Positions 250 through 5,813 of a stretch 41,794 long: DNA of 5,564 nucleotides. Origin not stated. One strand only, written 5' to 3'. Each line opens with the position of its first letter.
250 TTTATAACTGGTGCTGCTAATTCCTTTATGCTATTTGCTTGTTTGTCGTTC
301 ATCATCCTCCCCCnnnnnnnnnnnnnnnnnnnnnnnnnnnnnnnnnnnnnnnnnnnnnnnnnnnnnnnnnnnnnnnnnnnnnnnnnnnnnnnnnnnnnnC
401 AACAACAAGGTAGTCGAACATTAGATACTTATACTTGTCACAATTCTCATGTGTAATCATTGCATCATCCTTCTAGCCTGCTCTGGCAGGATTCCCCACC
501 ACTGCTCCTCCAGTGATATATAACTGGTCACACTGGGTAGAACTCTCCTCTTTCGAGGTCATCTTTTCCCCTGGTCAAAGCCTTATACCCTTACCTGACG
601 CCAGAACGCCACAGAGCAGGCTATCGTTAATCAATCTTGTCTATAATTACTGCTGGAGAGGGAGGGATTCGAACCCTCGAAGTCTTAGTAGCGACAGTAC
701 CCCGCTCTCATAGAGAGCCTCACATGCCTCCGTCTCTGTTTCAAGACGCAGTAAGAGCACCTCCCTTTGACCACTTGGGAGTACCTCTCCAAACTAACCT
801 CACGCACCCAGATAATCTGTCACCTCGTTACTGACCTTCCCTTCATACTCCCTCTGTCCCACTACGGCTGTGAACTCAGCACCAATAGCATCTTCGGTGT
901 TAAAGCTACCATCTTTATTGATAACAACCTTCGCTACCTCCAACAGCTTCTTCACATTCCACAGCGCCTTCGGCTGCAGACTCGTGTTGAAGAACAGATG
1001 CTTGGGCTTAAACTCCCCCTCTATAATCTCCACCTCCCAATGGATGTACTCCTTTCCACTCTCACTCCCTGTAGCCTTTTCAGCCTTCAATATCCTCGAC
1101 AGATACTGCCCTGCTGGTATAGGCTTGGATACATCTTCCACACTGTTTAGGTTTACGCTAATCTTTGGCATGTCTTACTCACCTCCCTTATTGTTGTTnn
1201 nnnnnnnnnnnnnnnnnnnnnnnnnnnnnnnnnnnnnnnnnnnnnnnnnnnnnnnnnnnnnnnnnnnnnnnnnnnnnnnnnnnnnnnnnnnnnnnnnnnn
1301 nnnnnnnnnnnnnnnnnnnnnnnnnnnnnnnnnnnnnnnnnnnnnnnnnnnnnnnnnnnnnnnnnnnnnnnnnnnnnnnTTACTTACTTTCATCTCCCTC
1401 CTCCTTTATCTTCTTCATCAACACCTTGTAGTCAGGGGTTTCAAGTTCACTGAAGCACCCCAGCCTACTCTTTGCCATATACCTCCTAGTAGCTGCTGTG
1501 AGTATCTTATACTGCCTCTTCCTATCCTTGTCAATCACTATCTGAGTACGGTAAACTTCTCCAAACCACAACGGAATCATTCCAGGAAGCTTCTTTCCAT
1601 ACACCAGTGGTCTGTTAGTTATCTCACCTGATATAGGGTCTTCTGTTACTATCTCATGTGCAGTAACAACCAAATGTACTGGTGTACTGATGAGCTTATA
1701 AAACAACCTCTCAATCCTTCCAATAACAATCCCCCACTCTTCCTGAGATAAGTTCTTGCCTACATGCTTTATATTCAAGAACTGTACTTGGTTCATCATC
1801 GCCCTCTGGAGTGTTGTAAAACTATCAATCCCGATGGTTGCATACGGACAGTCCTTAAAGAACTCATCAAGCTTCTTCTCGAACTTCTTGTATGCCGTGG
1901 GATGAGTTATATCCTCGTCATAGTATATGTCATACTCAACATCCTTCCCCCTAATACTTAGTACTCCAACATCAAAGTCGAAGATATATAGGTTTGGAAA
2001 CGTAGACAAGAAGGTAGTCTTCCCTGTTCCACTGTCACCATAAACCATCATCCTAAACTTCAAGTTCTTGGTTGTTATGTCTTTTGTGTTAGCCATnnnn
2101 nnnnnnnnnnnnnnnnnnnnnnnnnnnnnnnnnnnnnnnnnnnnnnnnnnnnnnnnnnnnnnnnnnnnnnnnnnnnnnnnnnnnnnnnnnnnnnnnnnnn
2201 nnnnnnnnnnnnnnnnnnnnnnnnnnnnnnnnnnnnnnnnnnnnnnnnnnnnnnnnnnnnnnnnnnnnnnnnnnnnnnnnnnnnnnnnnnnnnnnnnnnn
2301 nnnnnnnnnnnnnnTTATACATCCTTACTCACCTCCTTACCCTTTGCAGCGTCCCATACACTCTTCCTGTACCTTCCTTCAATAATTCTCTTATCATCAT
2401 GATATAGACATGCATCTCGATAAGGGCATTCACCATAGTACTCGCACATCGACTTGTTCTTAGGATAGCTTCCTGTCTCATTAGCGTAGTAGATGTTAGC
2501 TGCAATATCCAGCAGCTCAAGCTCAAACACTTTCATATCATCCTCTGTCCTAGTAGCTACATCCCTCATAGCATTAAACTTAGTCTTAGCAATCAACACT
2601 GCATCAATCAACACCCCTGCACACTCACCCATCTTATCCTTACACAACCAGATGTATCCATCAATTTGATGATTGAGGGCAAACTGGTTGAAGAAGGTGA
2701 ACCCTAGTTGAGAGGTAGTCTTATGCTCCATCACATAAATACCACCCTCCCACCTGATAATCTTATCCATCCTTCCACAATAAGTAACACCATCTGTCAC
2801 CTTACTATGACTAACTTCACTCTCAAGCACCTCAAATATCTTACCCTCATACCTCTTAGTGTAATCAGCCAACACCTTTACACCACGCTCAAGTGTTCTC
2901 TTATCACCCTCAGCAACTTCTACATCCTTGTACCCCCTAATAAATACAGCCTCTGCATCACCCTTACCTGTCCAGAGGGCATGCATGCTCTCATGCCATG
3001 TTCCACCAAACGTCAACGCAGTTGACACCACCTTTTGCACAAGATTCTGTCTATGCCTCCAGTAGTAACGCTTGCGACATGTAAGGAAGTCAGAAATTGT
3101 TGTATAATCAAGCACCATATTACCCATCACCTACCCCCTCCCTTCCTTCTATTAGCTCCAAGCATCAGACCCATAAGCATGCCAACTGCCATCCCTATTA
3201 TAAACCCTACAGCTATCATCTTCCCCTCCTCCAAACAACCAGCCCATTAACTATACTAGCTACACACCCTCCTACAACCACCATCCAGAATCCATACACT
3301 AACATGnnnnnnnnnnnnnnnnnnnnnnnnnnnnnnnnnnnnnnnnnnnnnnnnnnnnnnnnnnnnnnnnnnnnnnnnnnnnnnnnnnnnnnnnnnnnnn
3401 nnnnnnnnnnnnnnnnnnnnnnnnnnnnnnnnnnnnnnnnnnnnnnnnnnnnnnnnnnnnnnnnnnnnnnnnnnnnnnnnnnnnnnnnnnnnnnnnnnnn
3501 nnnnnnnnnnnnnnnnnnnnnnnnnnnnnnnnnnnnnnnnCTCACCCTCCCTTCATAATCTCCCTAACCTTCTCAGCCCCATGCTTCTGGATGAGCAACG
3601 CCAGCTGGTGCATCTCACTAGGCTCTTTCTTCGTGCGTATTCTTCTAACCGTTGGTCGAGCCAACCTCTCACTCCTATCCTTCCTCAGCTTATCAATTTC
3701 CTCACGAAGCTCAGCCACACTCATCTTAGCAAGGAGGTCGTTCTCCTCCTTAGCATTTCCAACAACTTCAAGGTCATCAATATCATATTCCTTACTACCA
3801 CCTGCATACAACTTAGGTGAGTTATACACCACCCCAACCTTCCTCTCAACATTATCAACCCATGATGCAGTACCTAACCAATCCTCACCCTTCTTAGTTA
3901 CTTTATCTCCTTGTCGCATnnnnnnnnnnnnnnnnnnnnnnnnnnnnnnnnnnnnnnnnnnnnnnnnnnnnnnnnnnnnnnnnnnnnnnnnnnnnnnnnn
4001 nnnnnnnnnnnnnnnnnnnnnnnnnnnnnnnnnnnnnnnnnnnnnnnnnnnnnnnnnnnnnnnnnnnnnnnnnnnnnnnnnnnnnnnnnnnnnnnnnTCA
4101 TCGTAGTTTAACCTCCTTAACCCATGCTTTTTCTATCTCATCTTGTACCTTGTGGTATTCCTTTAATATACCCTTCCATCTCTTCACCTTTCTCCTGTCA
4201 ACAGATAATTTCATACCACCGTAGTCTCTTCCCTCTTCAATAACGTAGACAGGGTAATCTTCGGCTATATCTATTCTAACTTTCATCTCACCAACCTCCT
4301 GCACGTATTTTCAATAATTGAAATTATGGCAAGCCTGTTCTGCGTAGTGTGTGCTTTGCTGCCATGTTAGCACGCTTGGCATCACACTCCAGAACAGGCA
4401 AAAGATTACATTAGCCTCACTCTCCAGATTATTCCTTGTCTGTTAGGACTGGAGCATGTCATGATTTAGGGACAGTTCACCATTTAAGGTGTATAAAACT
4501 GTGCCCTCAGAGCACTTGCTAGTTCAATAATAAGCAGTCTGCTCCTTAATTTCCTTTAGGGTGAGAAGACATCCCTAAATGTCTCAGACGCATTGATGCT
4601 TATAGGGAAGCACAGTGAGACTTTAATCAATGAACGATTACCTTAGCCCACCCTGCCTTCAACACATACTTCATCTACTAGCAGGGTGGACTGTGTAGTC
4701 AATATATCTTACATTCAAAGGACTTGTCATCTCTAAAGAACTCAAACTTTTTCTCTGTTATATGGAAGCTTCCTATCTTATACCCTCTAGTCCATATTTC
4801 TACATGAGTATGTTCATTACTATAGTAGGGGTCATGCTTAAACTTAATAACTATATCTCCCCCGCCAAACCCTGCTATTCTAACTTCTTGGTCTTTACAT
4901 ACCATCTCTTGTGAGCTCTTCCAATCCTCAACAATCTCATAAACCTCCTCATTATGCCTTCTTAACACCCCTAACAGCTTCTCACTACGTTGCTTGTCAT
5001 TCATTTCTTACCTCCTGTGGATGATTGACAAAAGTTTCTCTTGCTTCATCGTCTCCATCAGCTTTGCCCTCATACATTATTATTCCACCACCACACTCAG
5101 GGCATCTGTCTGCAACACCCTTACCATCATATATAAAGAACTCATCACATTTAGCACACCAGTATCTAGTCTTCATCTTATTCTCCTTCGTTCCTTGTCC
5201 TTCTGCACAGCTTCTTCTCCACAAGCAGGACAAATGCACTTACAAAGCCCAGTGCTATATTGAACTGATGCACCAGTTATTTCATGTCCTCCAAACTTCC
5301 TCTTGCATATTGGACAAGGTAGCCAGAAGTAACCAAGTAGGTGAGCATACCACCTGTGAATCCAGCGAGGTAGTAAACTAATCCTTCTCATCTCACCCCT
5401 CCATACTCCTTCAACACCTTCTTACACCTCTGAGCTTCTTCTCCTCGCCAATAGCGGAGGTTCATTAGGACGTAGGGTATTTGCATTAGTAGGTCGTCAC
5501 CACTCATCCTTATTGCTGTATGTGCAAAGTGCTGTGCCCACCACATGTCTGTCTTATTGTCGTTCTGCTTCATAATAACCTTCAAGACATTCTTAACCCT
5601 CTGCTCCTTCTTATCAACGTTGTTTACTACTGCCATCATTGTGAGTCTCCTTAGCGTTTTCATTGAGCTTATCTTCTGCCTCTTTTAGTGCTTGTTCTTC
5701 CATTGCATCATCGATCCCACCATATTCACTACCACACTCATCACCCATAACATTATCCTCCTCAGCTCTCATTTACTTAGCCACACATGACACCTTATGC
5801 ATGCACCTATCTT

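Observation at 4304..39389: Five copies of a 25-bp near-palindrome; four of them end 16-18 nt upstream of a start codon on whichever strand is coding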

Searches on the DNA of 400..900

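Call 84: search_rna_families(source=window, start=400, end=900, threshold=evalue, max_evalue=1, show_alignments=2)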
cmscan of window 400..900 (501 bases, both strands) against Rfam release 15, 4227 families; matches with E-value up to 1: 2.
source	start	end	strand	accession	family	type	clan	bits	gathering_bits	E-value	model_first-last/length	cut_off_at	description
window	654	688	+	RF04351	Plastid-psbl-rps4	Cis-reg;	-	28.9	68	0.00044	1-53/53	no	Plastid-psbl-rps4 3UTR RNA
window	662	679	-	RF00023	tmRNA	Gene;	CL00001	11.6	47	0.013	346-363/374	no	transfer-messenger RNA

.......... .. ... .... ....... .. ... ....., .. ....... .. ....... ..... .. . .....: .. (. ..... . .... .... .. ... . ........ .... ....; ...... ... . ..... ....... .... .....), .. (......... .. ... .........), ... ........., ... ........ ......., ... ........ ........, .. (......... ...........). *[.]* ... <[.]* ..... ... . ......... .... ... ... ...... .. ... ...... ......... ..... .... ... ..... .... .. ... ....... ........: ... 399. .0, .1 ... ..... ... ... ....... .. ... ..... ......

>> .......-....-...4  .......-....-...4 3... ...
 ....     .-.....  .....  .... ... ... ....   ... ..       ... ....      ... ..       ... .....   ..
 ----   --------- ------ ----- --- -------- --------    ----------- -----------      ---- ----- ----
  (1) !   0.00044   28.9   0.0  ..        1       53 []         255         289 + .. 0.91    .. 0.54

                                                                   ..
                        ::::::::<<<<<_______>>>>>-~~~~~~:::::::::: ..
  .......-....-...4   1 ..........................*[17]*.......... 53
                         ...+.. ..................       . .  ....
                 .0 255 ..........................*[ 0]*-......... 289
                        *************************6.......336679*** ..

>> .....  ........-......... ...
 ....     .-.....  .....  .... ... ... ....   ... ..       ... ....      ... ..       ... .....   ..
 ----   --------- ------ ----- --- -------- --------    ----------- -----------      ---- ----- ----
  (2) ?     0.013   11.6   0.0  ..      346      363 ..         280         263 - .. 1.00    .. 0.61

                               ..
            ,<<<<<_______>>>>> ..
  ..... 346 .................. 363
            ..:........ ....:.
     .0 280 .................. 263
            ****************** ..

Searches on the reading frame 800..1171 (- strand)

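Call 34: search_protein_families(library=pfam, proteins=[window:800-1171:-], max_evalue=0.01)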
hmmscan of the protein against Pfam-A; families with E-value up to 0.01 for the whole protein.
window:800-1171:- (123 aa): 1 family
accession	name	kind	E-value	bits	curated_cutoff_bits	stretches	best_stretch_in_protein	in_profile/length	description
PF05037.18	DUF669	-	3.7e-07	30.8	21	1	6-72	3-68/138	Protein of unknown function (DUF669)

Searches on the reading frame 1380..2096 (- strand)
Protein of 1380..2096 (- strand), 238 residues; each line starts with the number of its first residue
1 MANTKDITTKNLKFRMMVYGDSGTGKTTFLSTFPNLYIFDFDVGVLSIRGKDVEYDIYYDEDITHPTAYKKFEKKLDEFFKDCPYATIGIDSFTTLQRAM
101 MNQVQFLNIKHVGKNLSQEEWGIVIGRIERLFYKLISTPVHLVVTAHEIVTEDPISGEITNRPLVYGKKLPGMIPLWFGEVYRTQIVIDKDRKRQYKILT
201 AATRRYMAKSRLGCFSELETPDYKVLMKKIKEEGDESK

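Call 34: search_protein_families(library=pfam, proteins=[window:1380-2096:-], max_evalue=0.01)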
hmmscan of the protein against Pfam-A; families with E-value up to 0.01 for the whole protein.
window:1380-2096:- (238 aa): 5 families
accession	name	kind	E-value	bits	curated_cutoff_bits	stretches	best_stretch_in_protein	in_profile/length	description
PF13479.12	AAA_24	-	1.6e-18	67.7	27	1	14-212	3-195/195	AAA domain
PF04665.18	Pox_A32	-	0.0026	17.7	22.8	1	11-75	11-76/242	Poxvirus A32 protein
PF00735.24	Septin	-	0.006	16.3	26.2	0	11-33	2-24/280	Septin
PF06745.19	ATPase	-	0.0067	16.3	26.6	0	16-33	22-39/231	KaiC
PF13191.12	AAA_16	-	0.0069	17.3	32.6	0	16-58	27-65/167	AAA ATPase domain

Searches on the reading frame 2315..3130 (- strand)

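Call 34: search_protein_families(library=pfam, proteins=[window:2315-3130:-], max_evalue=0.01)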
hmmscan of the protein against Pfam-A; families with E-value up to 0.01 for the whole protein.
window:2315-3130:- (271 aa): 1 family
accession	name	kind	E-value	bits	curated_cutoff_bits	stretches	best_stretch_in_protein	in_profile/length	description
PF12705.13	PDDEXK_1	-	1.1e-13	52.1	22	1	10-241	5-246/247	PD-(D/E)XK nuclease superfamily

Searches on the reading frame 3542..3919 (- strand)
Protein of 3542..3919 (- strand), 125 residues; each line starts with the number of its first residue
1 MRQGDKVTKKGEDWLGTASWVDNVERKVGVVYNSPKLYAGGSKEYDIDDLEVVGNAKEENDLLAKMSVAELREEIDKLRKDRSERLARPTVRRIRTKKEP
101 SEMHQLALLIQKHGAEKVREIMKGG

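Call 34: search_protein_families(library=pfam, proteins=[window:3542-3919:-], max_evalue=0.01)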
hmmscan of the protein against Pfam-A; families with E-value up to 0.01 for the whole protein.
window:3542-3919:- (125 aa): 0 families

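Call 124: search_protein_families(library=phrogs, proteins=[window:3542-3919:-], max_evalue=0.1)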
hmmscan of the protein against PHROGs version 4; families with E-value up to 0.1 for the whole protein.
window:3542-3919:- (125 aa): 1 family
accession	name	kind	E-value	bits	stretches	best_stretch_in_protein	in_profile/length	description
phrog_98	-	unknown function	0.092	13.2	1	37-81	124-168/208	-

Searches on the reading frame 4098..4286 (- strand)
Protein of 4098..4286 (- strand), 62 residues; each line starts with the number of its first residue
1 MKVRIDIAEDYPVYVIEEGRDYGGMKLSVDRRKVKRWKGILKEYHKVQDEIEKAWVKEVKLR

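Call 13: search_protein_families(library=phrogs, proteins=[window:4098-4286:-], max_evalue=0.001)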
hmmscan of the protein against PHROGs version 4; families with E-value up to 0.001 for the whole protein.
window:4098-4286:- (62 aa): 1 family
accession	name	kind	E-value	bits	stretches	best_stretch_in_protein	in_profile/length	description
phrog_22676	-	unknown function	0.0007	20.4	1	4-56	11-65/154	-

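Call 58: find_encoding_contigs(protein=window:4098-4286:-, flank=10000, max_places=8)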
Protein window:4098-4286:- (62 aa): 6 contigs read that carry it; 5 places shown.
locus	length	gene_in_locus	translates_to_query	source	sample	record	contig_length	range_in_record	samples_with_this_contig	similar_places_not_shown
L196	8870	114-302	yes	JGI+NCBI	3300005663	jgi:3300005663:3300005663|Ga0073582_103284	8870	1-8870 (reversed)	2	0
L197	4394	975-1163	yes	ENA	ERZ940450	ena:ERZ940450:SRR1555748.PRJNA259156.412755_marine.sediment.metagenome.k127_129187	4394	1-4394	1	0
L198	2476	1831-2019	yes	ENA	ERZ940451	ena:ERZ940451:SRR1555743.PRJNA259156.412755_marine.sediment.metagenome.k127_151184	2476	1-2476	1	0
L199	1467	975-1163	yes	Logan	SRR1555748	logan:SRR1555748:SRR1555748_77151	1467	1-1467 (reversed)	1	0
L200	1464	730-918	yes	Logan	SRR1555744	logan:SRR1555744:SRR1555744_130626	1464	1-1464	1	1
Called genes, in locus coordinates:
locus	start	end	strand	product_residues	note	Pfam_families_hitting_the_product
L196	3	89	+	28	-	?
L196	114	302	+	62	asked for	-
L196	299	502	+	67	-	-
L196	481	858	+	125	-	-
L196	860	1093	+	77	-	-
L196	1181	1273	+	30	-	-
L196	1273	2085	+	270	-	PF12705:PDDEXK_1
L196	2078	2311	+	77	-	-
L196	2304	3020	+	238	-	PF13479:AAA_24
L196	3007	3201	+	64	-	-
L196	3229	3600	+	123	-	PF05037:DUF669 (weak)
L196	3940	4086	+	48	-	-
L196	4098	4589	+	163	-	-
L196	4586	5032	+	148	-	PF07486:Hydrolase_2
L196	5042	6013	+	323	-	-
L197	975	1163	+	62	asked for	-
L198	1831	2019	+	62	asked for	-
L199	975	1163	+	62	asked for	-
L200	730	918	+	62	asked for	-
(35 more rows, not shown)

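Call 86: search_protein_families(library=pfam, proteins=[window:4098-4286:-], max_evalue=0.05)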
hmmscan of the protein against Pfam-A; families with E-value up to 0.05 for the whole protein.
window:4098-4286:- (62 aa): 0 families

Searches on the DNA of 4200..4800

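Call 72: search_rna_families(source=window, start=4200, end=4800, threshold=evalue, max_evalue=1)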
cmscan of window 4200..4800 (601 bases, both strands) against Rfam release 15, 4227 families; matches with E-value up to 1: 0.
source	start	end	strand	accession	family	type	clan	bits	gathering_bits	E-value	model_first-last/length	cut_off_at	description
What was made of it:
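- On Known RNA families (Rfam 15): No hit at E <= 1 around copy 1 (call 72).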

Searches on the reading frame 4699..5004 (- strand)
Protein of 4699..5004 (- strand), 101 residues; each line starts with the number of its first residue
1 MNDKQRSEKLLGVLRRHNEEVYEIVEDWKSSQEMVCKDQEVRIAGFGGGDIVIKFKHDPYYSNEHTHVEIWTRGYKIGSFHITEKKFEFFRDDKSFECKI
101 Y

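Call 13: search_protein_families(library=phrogs, proteins=[window:4699-5004:-], max_evalue=0.001)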
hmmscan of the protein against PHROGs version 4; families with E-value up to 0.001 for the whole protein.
window:4699-5004:- (101 aa): 0 families

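Call 85: search_protein_families(library=pfam, proteins=[window:4699-5004:-], max_evalue=0.05)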
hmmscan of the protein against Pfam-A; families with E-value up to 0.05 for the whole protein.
window:4699-5004:- (101 aa): 0 families

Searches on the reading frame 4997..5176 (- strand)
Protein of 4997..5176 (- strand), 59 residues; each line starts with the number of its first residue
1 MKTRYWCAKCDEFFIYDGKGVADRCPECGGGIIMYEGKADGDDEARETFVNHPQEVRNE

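Call 85: search_protein_families(library=pfam, proteins=[window:4997-5176:-], max_evalue=0.05)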
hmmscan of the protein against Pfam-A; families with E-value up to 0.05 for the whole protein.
window:4997-5176:- (59 aa): 7 families
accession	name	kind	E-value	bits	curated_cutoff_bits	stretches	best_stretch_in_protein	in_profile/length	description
PF14369.11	Zn_ribbon_19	-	7.7e-06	26.4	30.8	1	3-33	1-32/35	zinc-ribbon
PF09845.14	OapC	-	0.00081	20.1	23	1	7-47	4-44/133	Origin-associated protein OapC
PF03119.21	DNA_ligase_ZBD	-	0.007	16.7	25.8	1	24-40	1-17/27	NAD-dependent DNA ligase C4 zinc finger domain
PF08063.17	Zn_ribbon_PADR1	-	0.0082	16.4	25.1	0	24-38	4-18/42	PADR1 domain, zinc ribbon fold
PF14803.11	Zn_ribbon_Nudix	-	0.015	15.7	25.6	0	2-11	20-29/34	Nudix N-terminal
PF01155.25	HypA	-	0.029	14.8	28.9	1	2-31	68-95/112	Hydrogenase/urease nickel incorporation, metallochaperone, hypA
PF22191.2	IBR_1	-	0.043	14.1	27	0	5-29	4-28/47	IBR domain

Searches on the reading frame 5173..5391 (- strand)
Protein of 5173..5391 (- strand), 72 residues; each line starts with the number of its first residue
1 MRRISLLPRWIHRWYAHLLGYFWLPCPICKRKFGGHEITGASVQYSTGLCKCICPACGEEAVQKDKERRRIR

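Call 85: search_protein_families(library=pfam, proteins=[window:5173-5391:-], max_evalue=0.05)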
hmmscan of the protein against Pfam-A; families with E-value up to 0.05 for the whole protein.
window:5173-5391:- (72 aa): 3 families
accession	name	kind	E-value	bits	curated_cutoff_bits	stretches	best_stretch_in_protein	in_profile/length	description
PF13913.12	zf-C2HC_2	-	0.013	15.7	27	1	25-34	4-13/25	zinc-finger of a C2HC-type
PF03119.21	DNA_ligase_ZBD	-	0.045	14.1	25.8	1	54-67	2-15/27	NAD-dependent DNA ligase C4 zinc finger domain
PF23548.1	Zn_ribbon_FGT1_2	-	0.048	13.7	27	0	48-60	17-29/35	FORGETTER1 second zinc ribbon domain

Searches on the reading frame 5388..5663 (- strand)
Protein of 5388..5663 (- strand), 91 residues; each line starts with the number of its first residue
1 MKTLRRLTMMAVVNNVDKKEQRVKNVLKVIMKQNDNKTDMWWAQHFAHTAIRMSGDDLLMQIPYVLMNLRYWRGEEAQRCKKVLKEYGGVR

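Call 85: search_protein_families(library=pfam, proteins=[window:5388-5663:-], max_evalue=0.05)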
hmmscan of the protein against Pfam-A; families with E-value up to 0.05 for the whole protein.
window:5388-5663:- (91 aa): 1 family
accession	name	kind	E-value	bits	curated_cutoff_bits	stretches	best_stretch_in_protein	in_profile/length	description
PF12529.13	Xylo_C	-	0.0052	16.9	25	1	4-43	122-161/182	Xylosyltransferase C terminal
